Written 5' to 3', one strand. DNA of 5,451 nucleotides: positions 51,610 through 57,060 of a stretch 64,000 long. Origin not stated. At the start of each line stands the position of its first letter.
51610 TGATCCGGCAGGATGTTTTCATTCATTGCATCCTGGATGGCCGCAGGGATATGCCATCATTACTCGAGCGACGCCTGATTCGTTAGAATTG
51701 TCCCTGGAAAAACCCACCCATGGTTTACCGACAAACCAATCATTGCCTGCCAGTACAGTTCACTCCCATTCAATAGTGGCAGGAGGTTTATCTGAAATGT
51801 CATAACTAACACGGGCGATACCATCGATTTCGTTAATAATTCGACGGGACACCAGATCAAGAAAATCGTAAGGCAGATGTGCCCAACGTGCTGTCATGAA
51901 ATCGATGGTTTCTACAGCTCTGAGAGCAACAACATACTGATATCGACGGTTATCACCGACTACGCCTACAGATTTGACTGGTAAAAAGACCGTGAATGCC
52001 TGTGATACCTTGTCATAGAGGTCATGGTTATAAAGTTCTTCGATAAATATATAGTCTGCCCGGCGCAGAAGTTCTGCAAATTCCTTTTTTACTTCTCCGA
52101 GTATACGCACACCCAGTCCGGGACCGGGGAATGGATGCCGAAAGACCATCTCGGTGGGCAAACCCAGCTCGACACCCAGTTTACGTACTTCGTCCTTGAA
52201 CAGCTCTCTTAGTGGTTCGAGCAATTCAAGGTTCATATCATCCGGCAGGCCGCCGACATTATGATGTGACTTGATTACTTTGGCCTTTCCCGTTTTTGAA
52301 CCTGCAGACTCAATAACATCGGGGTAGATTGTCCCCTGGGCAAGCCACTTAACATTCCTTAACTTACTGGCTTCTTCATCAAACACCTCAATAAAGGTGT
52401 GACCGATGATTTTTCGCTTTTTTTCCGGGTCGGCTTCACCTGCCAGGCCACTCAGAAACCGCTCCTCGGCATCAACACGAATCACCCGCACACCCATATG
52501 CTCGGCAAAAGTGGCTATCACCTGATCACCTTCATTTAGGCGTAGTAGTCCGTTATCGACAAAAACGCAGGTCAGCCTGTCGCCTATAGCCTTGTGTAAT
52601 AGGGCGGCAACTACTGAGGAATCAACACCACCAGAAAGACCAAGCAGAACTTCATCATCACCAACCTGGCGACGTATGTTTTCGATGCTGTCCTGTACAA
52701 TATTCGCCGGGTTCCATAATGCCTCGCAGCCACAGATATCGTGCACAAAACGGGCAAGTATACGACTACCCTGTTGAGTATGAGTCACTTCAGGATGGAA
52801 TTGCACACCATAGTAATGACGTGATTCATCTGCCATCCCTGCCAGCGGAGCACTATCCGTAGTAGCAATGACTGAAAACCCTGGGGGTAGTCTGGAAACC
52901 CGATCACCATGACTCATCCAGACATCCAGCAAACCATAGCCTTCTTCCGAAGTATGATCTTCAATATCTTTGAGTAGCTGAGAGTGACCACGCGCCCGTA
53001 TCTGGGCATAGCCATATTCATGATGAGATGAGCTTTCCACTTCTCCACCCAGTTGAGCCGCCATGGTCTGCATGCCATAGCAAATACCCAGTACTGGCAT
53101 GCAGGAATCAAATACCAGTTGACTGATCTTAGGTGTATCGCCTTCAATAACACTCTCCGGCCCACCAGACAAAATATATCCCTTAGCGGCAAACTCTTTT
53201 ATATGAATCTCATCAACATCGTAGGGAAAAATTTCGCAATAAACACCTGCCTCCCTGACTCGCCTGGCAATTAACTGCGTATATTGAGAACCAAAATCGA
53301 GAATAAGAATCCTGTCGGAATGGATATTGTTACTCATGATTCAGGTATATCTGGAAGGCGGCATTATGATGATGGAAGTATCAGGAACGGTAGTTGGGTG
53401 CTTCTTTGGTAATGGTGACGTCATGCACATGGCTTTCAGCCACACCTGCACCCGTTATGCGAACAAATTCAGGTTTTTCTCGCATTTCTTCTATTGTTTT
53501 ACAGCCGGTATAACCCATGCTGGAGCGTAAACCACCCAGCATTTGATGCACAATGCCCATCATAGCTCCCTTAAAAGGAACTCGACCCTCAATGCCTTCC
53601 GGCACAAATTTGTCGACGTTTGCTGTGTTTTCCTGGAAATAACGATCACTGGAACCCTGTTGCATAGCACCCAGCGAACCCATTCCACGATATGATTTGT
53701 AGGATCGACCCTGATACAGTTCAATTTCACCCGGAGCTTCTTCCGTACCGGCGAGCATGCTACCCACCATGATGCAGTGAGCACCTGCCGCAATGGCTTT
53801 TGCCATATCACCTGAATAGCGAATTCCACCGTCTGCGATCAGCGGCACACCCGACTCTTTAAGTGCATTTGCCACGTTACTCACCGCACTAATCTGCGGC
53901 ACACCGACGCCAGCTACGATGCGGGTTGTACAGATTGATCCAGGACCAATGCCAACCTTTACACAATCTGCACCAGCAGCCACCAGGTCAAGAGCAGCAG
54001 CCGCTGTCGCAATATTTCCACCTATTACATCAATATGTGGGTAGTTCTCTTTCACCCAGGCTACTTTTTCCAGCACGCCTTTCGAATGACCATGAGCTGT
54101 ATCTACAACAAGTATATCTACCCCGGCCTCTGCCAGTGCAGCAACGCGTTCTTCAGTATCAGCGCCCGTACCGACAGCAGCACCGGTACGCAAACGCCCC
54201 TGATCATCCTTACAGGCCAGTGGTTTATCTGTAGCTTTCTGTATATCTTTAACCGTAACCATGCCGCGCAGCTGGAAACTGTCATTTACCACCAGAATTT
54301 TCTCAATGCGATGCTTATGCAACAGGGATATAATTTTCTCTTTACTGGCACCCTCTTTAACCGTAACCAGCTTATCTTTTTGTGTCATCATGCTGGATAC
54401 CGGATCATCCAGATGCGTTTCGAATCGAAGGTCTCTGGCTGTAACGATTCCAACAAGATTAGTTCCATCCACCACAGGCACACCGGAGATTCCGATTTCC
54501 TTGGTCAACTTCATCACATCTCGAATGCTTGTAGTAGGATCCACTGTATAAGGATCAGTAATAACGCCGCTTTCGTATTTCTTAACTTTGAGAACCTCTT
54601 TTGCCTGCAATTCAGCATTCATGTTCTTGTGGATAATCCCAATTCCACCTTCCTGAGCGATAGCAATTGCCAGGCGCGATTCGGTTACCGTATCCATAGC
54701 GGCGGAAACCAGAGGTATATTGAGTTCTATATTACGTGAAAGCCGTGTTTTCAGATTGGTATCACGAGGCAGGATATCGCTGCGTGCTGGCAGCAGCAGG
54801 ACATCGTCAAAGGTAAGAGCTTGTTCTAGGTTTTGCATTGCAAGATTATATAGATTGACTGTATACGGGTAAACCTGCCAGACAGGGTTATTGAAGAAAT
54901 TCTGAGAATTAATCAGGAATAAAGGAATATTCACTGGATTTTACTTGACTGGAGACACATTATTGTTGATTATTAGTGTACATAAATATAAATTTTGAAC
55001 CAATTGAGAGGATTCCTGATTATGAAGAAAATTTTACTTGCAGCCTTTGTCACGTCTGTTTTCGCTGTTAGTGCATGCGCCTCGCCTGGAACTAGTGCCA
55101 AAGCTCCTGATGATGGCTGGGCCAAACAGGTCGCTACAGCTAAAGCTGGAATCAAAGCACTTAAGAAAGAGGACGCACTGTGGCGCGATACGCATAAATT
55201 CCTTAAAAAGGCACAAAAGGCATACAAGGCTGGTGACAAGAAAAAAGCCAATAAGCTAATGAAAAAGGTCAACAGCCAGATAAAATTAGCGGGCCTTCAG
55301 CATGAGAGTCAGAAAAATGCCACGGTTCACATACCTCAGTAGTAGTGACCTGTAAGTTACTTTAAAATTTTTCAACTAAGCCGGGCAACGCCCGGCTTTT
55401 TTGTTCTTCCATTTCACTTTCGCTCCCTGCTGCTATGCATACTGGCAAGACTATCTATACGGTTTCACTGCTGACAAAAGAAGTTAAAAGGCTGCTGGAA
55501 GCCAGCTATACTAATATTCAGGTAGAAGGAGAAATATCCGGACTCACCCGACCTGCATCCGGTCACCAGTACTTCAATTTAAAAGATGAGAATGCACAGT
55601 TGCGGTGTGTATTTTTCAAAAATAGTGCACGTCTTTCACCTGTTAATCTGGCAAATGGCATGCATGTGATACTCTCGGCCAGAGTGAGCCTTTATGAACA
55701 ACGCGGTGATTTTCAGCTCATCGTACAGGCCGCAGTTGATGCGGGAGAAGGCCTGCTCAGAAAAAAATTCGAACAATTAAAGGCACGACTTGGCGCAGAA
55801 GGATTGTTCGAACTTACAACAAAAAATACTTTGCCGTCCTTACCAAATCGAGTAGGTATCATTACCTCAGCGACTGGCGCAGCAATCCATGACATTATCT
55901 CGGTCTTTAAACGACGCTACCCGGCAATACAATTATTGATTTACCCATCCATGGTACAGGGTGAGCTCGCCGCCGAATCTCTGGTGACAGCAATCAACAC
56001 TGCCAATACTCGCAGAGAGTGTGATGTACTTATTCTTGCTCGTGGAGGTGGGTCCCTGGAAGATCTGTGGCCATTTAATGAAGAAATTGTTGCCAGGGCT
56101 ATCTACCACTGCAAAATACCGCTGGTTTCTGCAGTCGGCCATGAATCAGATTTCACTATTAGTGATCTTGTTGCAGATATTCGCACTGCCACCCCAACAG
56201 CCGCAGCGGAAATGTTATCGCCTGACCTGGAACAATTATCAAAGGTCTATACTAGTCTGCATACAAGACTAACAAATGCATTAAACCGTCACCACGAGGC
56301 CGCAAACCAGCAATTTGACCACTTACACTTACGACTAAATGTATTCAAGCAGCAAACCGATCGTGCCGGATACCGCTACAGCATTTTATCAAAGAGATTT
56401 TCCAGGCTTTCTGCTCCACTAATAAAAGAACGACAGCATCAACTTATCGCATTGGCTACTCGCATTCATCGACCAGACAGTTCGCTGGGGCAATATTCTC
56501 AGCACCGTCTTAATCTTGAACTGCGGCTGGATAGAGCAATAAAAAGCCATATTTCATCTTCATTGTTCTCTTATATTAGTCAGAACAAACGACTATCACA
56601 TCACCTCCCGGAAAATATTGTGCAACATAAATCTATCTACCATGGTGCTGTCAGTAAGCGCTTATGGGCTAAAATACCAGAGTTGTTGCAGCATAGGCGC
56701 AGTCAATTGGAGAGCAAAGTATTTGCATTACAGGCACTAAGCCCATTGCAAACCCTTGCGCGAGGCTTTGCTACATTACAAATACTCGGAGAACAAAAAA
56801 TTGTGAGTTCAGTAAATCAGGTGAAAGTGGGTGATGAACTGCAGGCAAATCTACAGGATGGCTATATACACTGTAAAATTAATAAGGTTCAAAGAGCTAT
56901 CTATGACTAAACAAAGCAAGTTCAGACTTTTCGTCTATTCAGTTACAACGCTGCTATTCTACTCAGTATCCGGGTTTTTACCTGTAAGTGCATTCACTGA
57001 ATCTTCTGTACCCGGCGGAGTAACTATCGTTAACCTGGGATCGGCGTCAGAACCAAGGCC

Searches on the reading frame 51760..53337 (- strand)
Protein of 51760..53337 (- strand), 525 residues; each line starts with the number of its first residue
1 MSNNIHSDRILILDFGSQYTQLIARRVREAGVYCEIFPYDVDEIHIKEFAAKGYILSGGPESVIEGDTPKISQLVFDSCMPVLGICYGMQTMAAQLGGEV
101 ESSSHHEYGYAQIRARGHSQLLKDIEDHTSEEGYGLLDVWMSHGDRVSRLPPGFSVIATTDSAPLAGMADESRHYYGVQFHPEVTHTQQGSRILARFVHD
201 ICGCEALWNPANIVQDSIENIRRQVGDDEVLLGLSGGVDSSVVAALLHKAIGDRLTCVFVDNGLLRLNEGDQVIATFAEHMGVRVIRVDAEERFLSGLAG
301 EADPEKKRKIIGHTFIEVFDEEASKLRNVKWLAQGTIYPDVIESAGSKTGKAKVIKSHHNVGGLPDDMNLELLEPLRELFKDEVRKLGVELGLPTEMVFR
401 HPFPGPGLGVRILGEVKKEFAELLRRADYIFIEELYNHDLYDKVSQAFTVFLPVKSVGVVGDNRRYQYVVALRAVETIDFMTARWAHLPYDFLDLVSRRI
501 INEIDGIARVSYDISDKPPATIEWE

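Call 32: search_protein_families(library=pfam, proteins=[window:51760-53337:-], max_evalue=0.001)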
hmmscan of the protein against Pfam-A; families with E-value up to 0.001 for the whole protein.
window:51760-53337:- (525 aa): 7 families
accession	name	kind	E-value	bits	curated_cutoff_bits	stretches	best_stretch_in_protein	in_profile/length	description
PF00117.34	GATase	-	2.5e-42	145.2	22.8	1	11-200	1-189/190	Glutamine amidotransferase class-I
PF00958.27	GMP_synt_C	-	2.3e-41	140.2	27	1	433-524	1-92/92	GMP synthase C terminal domain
PF02540.23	NAD_synthase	-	5.1e-11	42.6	21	1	215-292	6-83/242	NAD synthase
PF07722.19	Peptidase_C26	-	2.9e-10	40.7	20.5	1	76-183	102-219/219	Peptidase C26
PF03054.22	tRNA_Me_trans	-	3.5e-05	24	20.6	1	229-263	2-35/202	tRNA methyl transferase HUP domain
PF00733.27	Asn_synthase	-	0.00012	22.3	21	1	222-284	12-73/354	Asparagine synthase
PF06508.19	QueC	-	0.00025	21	22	0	231-344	3-113/210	Queuosine biosynthesis protein QueC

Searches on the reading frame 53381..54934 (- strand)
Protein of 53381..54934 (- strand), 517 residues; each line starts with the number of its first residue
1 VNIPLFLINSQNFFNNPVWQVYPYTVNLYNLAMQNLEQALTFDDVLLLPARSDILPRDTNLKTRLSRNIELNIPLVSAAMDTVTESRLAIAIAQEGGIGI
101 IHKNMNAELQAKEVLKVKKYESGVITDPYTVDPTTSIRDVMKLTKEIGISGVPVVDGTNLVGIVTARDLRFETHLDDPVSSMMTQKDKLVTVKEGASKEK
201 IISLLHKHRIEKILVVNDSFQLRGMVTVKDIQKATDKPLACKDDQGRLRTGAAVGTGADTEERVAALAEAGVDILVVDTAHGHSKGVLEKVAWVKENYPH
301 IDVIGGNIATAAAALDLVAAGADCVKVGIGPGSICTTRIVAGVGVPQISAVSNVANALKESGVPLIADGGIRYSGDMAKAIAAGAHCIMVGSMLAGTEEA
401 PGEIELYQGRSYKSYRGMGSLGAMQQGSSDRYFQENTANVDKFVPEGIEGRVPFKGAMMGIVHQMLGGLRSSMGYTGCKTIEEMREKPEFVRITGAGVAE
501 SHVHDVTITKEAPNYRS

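Call 32: search_protein_families(library=pfam, proteins=[window:53381-54934:-], max_evalue=0.001)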
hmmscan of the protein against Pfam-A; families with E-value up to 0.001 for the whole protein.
window:53381-54934:- (517 aa): 6 families
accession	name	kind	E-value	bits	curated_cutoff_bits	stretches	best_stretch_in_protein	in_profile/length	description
PF00478.31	IMPDH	-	8.4e-164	545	25.6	1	39-504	1-345/345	IMP dehydrogenase / GMP reductase domain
PF00571.33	CBS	-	5.1e-20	72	24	2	125-170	6-52/57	CBS domain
PF03060.21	NMO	-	1.4e-08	34.9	28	1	250-401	92-232/331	Nitronate monooxygenase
PF01070.24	FMN_dh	-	2.4e-05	24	24.9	1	288-393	207-304/350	FMN-dependent dehydrogenase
PF00977.27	His_biosynth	-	0.00021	21.2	23.6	0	253-394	77-222/228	Histidine biosynthesis protein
PF01645.23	Glu_synthase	-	0.00047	19.9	20.4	1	313-392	220-305/369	Conserved region in glutamate synthase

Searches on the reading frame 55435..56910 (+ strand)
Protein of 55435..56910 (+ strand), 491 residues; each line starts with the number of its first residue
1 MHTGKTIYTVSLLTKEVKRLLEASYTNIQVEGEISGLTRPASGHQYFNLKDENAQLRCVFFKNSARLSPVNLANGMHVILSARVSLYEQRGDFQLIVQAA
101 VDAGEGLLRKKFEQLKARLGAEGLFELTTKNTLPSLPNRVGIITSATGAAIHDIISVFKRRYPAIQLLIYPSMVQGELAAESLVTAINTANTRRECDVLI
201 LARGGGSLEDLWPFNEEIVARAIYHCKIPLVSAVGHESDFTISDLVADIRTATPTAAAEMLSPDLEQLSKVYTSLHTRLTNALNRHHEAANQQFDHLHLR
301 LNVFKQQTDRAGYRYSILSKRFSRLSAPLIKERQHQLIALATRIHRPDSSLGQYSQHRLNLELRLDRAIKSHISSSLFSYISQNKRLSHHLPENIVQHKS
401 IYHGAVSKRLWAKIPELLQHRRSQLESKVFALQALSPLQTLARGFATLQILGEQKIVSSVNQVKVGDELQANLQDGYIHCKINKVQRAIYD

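Call 32: search_protein_families(library=pfam, proteins=[window:55435-56910:+], max_evalue=0.001)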
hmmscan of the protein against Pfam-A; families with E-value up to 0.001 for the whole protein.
window:55435-56910:+ (491 aa): 3 families
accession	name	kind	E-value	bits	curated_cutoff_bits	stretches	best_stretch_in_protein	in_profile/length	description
PF02601.20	Exonuc_VII_L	-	2e-98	330.2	35.9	2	124-345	1-222/315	Exonuclease VII, large subunit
PF13742.12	tRNA_anti_2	-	8.7e-28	96.9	27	1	8-98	1-92/95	OB-fold nucleic acid binding domain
PF01336.31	tRNA_anti-codon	-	1.1e-09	38.5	27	1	29-98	2-70/75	OB-fold nucleic acid binding domain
